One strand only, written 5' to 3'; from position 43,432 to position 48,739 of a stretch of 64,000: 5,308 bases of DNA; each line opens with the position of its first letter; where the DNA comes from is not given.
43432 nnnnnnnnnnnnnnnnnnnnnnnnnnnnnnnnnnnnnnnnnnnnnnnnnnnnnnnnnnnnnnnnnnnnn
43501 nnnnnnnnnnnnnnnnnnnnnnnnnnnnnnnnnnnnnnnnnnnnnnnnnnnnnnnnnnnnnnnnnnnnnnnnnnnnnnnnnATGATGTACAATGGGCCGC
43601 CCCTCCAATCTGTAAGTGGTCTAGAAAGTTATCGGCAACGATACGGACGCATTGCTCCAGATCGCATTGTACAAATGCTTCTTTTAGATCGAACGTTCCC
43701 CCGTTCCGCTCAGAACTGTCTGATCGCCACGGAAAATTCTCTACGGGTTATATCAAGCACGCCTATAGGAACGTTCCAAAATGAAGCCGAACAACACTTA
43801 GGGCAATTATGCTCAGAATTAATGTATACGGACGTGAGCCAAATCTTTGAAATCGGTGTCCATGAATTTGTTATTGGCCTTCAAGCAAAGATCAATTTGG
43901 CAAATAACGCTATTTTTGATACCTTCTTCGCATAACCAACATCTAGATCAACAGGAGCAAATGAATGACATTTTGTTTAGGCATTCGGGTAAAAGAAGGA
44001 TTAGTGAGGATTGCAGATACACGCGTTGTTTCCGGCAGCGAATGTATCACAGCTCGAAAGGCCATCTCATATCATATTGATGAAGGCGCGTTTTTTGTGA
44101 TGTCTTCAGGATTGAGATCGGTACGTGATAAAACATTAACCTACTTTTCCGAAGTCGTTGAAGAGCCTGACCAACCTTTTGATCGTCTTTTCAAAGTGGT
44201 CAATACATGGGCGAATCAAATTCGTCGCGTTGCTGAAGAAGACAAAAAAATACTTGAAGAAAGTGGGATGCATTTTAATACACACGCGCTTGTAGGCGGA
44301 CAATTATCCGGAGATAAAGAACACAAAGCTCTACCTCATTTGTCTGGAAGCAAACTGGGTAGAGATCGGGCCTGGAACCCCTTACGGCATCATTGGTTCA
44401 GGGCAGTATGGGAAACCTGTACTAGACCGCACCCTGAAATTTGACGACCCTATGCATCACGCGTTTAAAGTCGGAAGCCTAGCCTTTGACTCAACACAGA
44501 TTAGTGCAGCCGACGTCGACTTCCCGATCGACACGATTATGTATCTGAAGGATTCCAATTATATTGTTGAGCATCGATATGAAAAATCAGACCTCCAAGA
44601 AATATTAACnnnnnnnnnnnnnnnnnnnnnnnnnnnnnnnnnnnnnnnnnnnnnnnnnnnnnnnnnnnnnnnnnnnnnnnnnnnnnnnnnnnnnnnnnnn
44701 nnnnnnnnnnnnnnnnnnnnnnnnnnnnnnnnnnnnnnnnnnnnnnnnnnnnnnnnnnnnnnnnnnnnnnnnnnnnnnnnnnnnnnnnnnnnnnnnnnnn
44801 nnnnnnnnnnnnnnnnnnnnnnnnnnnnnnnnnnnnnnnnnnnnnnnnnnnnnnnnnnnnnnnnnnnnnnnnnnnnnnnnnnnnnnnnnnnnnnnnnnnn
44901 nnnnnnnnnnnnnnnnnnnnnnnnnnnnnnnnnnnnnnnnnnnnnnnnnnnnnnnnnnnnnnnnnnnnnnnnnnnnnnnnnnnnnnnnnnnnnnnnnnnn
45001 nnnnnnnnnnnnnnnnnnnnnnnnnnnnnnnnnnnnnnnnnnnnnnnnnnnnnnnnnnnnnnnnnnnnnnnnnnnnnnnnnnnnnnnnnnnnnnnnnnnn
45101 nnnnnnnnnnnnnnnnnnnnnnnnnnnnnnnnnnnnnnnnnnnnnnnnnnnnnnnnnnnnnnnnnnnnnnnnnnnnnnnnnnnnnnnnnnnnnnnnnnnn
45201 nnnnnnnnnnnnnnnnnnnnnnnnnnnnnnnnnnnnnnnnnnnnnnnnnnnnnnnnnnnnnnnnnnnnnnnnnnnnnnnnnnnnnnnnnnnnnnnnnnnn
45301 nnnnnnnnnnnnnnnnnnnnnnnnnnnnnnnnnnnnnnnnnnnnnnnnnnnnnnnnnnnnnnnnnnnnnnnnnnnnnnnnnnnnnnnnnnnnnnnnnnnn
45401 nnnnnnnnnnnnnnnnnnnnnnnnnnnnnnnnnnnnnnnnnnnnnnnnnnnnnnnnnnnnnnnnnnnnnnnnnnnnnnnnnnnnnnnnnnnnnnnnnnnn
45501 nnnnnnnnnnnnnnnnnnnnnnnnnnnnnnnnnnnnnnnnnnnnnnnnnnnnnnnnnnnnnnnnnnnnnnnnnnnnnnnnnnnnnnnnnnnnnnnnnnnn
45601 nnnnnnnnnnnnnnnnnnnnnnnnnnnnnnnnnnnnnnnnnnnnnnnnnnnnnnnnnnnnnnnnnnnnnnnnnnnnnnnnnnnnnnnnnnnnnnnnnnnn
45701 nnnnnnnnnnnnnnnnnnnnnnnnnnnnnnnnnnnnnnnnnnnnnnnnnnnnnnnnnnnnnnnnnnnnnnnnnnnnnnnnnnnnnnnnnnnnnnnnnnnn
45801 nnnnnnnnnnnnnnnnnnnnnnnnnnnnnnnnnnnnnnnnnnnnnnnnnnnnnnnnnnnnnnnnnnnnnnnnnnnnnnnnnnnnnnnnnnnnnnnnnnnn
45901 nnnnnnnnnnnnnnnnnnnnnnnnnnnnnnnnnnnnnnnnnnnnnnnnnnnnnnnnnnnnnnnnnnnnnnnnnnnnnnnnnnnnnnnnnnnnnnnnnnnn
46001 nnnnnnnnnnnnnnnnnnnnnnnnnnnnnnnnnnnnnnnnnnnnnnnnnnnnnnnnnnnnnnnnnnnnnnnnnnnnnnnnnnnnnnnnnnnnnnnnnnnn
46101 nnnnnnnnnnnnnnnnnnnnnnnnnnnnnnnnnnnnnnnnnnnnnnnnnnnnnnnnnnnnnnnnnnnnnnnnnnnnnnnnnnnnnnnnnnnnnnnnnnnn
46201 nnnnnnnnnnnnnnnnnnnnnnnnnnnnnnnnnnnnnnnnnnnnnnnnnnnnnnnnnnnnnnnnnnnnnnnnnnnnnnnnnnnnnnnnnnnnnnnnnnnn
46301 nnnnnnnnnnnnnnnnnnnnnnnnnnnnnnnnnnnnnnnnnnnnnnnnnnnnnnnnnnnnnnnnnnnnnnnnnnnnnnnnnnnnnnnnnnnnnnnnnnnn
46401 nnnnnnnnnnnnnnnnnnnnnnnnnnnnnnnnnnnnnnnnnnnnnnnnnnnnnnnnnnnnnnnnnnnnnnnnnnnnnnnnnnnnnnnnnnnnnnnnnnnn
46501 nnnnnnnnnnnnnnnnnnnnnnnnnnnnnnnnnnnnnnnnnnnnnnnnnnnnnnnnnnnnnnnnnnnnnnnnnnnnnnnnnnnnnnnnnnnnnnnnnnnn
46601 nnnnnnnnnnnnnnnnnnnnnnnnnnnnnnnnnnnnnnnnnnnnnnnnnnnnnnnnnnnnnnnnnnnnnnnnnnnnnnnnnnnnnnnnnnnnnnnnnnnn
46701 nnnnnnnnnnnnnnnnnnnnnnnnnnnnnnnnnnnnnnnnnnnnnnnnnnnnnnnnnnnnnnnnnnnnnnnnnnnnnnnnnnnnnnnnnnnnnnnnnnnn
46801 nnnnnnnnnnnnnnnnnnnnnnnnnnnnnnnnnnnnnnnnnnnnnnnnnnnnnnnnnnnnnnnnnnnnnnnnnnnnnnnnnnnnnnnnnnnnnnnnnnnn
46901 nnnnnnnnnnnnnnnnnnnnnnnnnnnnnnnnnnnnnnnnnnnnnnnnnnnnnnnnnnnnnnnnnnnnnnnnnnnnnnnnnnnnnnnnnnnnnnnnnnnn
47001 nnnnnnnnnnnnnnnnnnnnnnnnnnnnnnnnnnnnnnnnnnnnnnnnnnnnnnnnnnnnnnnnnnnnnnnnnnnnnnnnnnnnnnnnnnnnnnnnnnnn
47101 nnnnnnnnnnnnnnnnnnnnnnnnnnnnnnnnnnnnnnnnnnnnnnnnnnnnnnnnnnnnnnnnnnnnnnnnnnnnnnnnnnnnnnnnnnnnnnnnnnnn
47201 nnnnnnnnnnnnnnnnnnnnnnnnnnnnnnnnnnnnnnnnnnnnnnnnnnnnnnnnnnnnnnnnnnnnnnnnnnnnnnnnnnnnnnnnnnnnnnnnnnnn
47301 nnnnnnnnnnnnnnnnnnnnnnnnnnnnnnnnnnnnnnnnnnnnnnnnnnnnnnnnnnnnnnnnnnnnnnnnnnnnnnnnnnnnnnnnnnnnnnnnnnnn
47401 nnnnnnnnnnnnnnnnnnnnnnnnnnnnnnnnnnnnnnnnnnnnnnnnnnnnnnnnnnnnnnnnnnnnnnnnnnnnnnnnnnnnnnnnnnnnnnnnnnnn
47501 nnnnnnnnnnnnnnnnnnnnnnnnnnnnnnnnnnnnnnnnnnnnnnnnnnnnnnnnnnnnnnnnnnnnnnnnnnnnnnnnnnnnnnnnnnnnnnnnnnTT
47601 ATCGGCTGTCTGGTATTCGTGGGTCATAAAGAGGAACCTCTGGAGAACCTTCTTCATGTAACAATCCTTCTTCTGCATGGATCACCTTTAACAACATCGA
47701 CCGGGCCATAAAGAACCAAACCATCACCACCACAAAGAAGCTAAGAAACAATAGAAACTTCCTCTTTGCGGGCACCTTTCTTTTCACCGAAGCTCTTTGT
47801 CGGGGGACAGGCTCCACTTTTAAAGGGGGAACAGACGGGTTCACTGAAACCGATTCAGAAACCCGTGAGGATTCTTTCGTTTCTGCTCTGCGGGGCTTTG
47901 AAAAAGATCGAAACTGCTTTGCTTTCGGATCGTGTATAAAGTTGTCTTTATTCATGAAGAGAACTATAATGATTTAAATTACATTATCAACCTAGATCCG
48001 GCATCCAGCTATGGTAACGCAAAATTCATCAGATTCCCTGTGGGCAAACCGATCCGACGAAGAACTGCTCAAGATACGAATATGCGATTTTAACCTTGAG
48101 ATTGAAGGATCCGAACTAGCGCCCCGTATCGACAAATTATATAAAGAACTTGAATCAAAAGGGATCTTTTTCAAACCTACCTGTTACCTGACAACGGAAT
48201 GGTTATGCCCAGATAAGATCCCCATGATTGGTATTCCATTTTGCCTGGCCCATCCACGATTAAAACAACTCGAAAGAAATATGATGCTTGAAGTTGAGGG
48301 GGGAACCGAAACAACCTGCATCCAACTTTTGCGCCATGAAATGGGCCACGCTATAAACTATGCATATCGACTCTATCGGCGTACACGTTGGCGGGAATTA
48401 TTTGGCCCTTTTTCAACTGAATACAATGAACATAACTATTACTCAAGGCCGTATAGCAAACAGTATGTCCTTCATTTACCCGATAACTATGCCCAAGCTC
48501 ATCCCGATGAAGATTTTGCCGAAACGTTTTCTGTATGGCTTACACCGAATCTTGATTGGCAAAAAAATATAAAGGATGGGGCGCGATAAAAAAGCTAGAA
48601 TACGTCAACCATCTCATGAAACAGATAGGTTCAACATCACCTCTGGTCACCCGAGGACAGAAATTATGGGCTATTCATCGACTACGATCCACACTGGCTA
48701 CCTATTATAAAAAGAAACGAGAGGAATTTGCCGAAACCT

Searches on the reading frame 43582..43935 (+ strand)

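Call 92: search_protein_families(library=pfam, proteins=[window:43582-43935:+], max_evalue=0.01)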
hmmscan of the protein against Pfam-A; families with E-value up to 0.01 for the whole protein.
window:43582-43935:+ (117 aa): 1 family
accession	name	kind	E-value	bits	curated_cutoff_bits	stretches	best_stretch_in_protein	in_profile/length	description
PF04168.17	Alpha-E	-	1.6e-21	77.8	20.8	1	8-116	185-294/294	A predicted alpha-helical domain with a conserved ER motif.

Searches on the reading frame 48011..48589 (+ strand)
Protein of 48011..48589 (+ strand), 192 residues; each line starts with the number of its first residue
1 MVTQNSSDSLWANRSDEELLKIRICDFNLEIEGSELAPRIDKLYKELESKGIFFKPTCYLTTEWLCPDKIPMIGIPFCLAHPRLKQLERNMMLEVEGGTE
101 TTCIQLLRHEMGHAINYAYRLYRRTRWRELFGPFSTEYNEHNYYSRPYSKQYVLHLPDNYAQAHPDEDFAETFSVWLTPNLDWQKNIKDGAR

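Call 18: search_protein_families(library=pfam, proteins=[window:48011-48589:+], max_evalue=0.001)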
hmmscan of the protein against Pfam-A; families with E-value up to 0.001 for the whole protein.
window:48011-48589:+ (192 aa): 2 families
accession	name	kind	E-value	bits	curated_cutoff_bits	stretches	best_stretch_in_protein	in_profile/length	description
PF15887.11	Peptidase_Mx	-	3.3e-09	37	27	1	102-177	85-164/236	Putative zinc-binding metallo-peptidase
PF15890.11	Peptidase_Mx1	-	0.0006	19.7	25.6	1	104-185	125-202/240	Putative zinc-binding metallo-peptidase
